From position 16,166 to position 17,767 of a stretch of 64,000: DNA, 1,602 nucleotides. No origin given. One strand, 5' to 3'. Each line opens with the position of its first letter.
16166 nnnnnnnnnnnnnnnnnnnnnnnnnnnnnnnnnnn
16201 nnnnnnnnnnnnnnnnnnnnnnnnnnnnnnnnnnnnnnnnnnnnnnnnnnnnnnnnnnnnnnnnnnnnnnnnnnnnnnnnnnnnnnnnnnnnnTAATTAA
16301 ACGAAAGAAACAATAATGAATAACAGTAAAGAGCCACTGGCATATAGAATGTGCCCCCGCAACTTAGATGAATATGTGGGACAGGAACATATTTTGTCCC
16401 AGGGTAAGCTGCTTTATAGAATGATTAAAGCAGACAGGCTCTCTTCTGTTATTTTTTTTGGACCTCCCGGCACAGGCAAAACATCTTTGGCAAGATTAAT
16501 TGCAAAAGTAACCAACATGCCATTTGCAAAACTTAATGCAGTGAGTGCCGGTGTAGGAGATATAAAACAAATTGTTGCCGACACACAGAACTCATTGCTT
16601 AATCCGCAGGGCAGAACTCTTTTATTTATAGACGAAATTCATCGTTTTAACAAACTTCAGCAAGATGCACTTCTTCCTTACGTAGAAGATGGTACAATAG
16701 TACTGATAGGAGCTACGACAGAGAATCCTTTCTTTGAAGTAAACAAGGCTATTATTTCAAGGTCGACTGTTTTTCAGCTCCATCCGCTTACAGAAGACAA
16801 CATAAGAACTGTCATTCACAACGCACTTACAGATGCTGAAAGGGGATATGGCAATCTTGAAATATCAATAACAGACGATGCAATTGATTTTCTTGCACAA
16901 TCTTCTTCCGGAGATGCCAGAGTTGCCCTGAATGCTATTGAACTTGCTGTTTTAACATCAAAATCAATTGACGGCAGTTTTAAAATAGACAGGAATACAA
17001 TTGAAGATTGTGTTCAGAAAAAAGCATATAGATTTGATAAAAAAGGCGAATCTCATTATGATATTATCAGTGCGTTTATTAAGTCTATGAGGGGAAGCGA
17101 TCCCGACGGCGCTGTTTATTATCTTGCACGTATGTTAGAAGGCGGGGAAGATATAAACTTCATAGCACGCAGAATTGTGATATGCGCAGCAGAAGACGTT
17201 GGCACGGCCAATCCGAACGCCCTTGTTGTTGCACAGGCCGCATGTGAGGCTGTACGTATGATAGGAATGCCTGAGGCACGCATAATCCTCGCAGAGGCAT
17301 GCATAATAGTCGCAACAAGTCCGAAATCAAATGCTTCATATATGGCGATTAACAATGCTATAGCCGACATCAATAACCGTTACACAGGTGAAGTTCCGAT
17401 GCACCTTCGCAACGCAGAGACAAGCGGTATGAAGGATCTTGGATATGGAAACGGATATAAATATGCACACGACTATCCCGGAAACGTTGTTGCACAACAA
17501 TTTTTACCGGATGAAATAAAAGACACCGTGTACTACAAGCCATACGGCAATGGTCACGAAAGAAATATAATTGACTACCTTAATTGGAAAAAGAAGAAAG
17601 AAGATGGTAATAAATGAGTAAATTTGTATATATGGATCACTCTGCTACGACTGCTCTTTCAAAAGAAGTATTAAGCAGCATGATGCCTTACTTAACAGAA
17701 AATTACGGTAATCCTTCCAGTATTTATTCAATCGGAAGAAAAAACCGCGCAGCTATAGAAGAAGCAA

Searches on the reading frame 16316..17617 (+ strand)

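Call 8: search_protein_families(library=pfam, proteins=[window:16316-17617:+])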
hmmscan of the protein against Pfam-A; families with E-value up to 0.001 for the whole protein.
window:16316-17617:+ (433 aa): 12 families
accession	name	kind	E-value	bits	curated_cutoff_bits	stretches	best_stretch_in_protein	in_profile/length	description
PF12002.13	MgsA_C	-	2.1e-71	239.6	27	1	260-424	1-165/167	MgsA AAA+ ATPase C terminal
PF16193.11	AAA_assoc_2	-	6.1e-29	100.6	34.3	1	180-259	2-81/81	AAA C-terminal domain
PF00004.35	AAA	-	2e-16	61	21.2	1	45-152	1-125/131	ATPase family associated with various cellular activities (AAA)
PF05496.18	RuvB_N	-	7.8e-16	58.7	27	1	13-132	2-118/159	Holliday junction DNA helicase RuvB P-loop domain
PF07728.20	AAA_5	-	5.8e-07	30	22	1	45-137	2-104/139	AAA domain (dynein-related subfamily)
PF13173.12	AAA_14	-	3.5e-06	27.5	27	1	45-159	5-124/129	AAA domain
PF00158.32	Sigma54_activat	-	6e-06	26.5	20.2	0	43-138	23-132/168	Sigma-54 interaction domain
PF13191.12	AAA_16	-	1.9e-05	25.7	32.6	0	20-64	2-46/167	AAA ATPase domain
PF06068.19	TIP49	-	3.1e-05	23.8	23.8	1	18-77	24-87/347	TIP49 P-loop domain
PF01078.27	Mg_chelatase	-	0.00019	21.3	20.3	0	44-65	24-45/207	Magnesium chelatase, subunit ChlI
PF13604.12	AAA_30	-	0.00035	20.8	27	1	44-132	20-123/191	AAA domain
PF14532.12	Sigma54_activ_2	-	0.00097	19.8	25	0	43-125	22-95/138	Sigma-54 interaction domain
